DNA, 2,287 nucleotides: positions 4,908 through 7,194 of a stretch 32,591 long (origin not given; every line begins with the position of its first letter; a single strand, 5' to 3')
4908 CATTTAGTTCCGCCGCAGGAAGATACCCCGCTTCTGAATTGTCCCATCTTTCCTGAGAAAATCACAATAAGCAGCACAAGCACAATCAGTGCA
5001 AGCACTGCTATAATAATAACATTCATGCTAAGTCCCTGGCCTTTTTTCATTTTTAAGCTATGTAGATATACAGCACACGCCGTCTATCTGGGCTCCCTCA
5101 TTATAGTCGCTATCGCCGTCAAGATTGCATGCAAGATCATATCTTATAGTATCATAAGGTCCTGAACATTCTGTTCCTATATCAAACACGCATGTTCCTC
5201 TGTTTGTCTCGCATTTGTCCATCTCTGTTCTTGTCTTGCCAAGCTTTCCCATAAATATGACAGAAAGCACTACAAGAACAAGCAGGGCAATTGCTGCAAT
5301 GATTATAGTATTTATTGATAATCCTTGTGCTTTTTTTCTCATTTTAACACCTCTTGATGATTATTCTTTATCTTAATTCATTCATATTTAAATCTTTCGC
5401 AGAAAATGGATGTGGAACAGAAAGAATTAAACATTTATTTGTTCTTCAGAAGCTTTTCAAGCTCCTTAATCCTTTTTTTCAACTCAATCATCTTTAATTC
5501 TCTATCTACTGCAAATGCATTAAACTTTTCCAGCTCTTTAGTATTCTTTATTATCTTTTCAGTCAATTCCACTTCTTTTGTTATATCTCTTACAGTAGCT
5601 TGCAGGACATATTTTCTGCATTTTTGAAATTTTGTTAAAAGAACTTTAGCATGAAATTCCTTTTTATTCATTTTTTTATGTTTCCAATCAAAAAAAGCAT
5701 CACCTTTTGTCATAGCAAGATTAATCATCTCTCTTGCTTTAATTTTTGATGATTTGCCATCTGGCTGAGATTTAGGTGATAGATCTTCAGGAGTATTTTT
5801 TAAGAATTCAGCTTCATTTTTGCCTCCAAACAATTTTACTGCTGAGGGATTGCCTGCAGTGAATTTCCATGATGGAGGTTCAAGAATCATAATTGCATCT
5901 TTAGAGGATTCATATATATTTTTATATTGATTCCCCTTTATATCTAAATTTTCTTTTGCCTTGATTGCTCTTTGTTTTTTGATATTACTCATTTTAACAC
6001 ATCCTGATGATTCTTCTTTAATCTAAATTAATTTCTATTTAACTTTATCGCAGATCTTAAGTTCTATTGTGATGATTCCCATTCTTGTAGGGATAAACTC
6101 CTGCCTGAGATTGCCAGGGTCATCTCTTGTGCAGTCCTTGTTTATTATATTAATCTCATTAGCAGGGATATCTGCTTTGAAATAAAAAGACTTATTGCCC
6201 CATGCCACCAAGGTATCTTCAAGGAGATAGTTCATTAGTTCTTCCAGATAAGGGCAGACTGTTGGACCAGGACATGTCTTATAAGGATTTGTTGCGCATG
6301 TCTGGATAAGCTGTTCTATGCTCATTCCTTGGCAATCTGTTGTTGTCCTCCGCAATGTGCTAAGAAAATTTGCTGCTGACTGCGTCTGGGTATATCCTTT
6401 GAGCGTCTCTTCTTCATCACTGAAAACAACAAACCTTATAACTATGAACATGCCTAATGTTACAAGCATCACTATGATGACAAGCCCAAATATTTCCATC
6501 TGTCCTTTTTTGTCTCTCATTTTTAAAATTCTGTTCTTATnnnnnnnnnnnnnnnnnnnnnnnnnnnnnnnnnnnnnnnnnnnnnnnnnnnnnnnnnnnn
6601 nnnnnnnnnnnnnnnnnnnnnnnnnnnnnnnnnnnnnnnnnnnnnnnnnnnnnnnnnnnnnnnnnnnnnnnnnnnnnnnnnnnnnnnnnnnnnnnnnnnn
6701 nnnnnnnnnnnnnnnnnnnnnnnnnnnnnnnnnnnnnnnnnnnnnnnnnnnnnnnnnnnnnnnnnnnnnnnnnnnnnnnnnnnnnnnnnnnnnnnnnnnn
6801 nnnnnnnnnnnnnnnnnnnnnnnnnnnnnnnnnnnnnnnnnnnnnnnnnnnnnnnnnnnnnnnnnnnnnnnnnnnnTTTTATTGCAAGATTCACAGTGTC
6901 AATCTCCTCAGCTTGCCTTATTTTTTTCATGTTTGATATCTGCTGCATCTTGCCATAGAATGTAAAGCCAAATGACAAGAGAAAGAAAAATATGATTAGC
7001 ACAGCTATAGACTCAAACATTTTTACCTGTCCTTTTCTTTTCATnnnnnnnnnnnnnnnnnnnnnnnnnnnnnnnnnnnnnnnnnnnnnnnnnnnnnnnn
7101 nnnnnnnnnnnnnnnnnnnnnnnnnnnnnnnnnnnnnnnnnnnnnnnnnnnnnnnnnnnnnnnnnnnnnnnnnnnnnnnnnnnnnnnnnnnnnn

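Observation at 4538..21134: Co-oriented pilin-like / giant-adhesin super-locus with no assembly machinery in cis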

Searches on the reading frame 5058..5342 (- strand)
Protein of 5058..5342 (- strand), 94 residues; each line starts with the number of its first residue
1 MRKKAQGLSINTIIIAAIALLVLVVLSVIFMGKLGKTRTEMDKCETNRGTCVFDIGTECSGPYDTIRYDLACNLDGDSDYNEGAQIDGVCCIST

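Call 7: search_protein_families(library=pfam, max_evalue=0.01, proteins=[window:5058-5342:-])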
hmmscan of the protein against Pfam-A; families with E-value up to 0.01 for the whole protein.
window:5058-5342:- (94 aa): 1 family
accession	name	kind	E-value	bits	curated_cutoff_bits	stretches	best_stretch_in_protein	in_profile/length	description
PF06103.16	DUF948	-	0.00022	21.8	37.2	1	13-43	3-33/89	Bacterial protein of unknown function (DUF948)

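Call 17: search_protein_families(library=ncbifam, max_evalue=1, proteins=[window:5058-5342:-])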
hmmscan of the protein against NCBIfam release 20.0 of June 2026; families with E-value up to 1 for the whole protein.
window:5058-5342:- (94 aa): 1 family
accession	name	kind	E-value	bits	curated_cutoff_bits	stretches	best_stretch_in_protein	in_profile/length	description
NF007816.0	PRK10525.1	equivalog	0.19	10.8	511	1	4-32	34-62/318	cytochrome o ubiquinol oxidase subunit II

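Call 70: find_homologous_proteins(query=window:5058-5342:-, max_evalue=0.001)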
Query window:5058-5342:- (94 aa): 124 proteins with E <= 0.001 among 130 candidates; the best 120 are listed.
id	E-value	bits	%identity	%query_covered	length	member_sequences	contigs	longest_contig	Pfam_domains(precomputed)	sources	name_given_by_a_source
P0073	3.4e-54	199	97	100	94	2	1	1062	-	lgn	-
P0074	2.8e-53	196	96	100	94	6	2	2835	-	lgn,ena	-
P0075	6.0e-47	175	85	100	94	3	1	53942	-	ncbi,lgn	-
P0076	9.5e-45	168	80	100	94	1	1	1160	-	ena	-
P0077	2.2e-39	151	75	98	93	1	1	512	-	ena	-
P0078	6.5e-39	150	75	98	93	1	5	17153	-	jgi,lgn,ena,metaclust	metaclust:\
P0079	2.2e-38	148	76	98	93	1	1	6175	-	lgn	-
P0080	2.5e-37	145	71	98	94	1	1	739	-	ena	-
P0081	1.1e-33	133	67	99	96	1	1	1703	-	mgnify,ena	mgnify:CR=1 FL=1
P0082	5.8e-16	76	50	97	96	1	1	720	-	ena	-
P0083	7.1e-16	76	51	97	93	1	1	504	-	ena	-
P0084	2.7e-14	71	53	86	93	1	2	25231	-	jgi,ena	-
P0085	1.8e-12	65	57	77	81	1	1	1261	-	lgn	-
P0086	2.2e-12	65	58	68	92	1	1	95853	-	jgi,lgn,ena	jgi:hypothetical protein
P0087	3.0e-12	64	61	66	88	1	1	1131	-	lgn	-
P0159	7.2e-7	47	-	-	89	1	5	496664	-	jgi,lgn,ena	jgi:hypothetical protein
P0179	1.6e-5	43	80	37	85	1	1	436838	-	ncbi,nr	ncbi:hypothetical protein HYU09_03265 [Candidatus Woesearchaeota archaeon]|nr:hypothetical protein [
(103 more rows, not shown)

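Call 73: find_encoding_contigs(protein=P0179, flank=10000, max_places=1)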
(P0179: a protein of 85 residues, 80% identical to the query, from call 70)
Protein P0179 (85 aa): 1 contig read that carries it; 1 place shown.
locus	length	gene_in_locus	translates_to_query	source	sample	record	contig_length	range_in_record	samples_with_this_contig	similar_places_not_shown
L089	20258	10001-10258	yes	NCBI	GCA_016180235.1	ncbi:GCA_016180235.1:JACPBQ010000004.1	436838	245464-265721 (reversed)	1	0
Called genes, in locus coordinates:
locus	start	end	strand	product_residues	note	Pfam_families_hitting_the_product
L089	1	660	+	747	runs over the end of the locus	-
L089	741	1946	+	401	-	-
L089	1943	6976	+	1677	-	PF18884:TSP3_bac (weak)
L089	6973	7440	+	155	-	-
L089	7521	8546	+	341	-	-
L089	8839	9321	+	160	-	-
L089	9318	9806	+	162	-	-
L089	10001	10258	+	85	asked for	-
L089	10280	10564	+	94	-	-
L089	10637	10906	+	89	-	-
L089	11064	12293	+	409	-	-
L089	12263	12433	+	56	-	-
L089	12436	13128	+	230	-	-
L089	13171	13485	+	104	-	-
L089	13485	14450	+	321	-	-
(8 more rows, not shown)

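Call 77: predict_structure(alignment_id=A3)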
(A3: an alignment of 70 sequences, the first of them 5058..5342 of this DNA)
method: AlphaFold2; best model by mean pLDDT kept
length: 94 residues; sequences in the alignment: 70
mean_pLDDT: 81.1   pTM: 0.53
mean pLDDT of the five models: 81.1, 79.7, 77.6, 76.5, 73.5
residues with pLDDT >= 90: 14; 70-90: 70; 50-70: 8; < 50: 2
segments of 3 or more residues with pLDDT < 50: none
pLDDT, mean of each block of 10 residues (from residue 1): 62 93 91 76 87 81 80 81 79 81
secondary structure, 60 per line:
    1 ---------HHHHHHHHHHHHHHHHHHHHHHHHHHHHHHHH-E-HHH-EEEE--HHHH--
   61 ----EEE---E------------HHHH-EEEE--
elements in order: H10-41 E49-52 H55-58 E65-67 H84-87 E89-92

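Call 79: fold_search(model_id=the predicted structure, library=pdb)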
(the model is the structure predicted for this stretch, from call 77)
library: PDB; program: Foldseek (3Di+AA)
matches with E <= 10: 3; with E <= 0.001: 0
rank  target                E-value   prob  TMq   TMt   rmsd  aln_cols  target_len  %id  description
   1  9dft_B                2.5e+00  0.04  0.22  0.10   8.2        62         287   14  G1 domain of human aggrecan (released 2025-04-30)
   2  7zr1_D                3.1e+00  0.07  0.34  0.07  11.5       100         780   18  Chaetomium thermophilum Mre11-Rad50-Nbs1 complex bound to ATPyS (composite structure) (released 2023-01-11)
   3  8xmc_A                7.7e+00  0.01  0.15  0.02   9.2        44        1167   14  Post-translocated Pol IV transcription elongation complex (released 2024-07-24)

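Call 80: find_encoding_contigs(protein=P0159, flank=10000, max_places=2)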
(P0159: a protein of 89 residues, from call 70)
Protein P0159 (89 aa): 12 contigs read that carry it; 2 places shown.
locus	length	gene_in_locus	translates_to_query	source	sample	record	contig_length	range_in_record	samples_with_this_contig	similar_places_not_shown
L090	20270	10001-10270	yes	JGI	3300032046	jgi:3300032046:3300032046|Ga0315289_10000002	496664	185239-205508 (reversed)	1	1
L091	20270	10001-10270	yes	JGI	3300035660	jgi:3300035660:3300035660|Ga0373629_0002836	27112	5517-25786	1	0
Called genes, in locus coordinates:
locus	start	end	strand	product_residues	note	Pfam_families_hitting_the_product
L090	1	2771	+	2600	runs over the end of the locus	PF19077:Big_13 (faint), PF13750:Big_3_3 (faint), PF18884:TSP3_bac (weak)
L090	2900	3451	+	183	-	-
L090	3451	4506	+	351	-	-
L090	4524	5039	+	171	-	-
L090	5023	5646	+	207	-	-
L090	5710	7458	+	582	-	-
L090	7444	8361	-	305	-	-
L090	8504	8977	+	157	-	PF01037:AsnC_trans_reg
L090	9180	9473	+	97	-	PF01850:PIN (weak)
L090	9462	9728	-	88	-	-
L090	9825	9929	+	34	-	-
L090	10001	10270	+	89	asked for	-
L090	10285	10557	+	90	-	-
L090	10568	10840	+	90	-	-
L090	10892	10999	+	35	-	-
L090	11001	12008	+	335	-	-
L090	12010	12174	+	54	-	-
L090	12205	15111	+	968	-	-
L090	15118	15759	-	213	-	-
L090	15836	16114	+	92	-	-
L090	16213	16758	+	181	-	-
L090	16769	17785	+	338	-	-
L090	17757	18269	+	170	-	-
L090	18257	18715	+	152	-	-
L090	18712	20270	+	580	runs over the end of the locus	-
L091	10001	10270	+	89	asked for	-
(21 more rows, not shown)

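Call 81: search_protein_families(library=pfam, max_evalue=0.001, proteins=[L090:5710-7458:+, L090:18712-20268:+])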
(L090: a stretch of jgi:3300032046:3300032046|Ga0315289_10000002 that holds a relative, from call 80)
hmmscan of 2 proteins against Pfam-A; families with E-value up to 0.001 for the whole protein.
L090:5710-7458:+ (582 aa): 0 families

L090:18712-20268:+ (519 aa): 0 families

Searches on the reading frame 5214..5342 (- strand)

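Call 69: search_protein_families(library=pfam, max_evalue=10, proteins=[window:5214-5342:-])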
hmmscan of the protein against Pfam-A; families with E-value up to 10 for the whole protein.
seq(43 aa): 2 families
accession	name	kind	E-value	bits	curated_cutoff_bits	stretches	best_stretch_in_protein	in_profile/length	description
PF06103.16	DUF948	-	0.00011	22.7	37.2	1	13-42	3-32/89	Bacterial protein of unknown function (DUF948)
PF25305.1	Ig_PDGFR_d4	-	0.7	10.3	27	1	8-30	112-135/140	Platelet-derived growth factor receptor Ig-like domain 4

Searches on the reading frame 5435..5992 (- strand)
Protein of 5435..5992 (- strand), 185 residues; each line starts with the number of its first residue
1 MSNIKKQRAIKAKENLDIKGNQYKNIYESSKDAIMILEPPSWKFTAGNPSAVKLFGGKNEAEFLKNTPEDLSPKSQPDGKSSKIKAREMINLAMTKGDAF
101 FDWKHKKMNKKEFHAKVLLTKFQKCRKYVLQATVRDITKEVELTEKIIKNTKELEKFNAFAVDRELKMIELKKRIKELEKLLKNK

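Call 7: search_protein_families(library=pfam, max_evalue=0.01, proteins=[window:5435-5992:-])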
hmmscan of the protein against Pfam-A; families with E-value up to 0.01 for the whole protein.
window:5435-5992:- (185 aa): 1 family
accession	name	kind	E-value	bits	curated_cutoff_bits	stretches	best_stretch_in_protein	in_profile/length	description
PF13188.13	PAS_8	-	0.0022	18.3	21.8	1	21-60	1-39/65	PAS domain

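Call 17: search_protein_families(library=ncbifam, max_evalue=1, proteins=[window:5435-5992:-])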
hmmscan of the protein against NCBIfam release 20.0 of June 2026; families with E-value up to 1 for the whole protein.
window:5435-5992:- (185 aa): 2 families
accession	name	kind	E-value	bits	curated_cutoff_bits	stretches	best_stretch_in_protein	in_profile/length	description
NF047874.1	MASE3_PAS_HK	subfamily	1.5e-08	33.9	560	1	5-157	249-397/655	MASE3 domain-containing sensor histidine kinase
TIGR00229.1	sensory_box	domain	5.7e-05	23.2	22.9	1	22-146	6-125/126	PAS domain S-box protein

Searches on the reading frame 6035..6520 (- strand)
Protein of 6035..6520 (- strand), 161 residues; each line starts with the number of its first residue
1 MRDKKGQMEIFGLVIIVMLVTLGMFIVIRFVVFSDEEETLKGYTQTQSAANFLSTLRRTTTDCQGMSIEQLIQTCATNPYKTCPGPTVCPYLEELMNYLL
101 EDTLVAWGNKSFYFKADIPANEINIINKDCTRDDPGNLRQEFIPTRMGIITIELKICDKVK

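Call 7: search_protein_families(library=pfam, max_evalue=0.01, proteins=[window:6035-6520:-])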
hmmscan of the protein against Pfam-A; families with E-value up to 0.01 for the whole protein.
window:6035-6520:- (161 aa): 1 family
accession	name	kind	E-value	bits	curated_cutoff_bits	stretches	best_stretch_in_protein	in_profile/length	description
PF02936.19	COX4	-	0.0038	17.7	26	1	3-51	66-114/138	Cytochrome c oxidase subunit IV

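Call 17: search_protein_families(library=ncbifam, max_evalue=1, proteins=[window:6035-6520:-])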
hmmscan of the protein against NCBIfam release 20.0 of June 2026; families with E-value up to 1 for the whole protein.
window:6035-6520:- (161 aa): 0 families

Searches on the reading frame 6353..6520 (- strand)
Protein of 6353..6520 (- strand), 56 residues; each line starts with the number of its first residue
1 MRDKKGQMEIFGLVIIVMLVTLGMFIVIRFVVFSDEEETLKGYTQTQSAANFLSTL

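Call 69: search_protein_families(library=pfam, max_evalue=10, proteins=[window:6353-6520:-])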
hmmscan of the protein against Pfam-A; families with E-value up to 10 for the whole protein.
seq(56 aa): 2 families
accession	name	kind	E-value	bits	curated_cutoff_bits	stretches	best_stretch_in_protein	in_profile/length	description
PF02936.19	COX4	-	0.0004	20.8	26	1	3-50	66-113/138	Cytochrome c oxidase subunit IV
PF13295.11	DUF4077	-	0.029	14.7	25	1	17-55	118-156/172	Domain of unknown function (DUF4077)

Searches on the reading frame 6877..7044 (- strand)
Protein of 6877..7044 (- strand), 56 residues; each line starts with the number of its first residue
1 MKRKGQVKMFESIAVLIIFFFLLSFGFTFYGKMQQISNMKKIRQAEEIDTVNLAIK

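Call 69: search_protein_families(library=pfam, max_evalue=10, proteins=[window:6877-7044:-])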
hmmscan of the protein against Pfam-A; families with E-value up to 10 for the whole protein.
seq(56 aa): 2 families
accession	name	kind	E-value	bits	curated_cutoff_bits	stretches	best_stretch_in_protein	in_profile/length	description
PF11044.13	TMEMspv1-c74-12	-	0.006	17.1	25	1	11-43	10-39/49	Plectrovirus spv1-c74 ORF 12 transmembrane protein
PF07436.16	Curto_V3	-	0.1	13.4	25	1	13-55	8-51/87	Curtovirus V3 protein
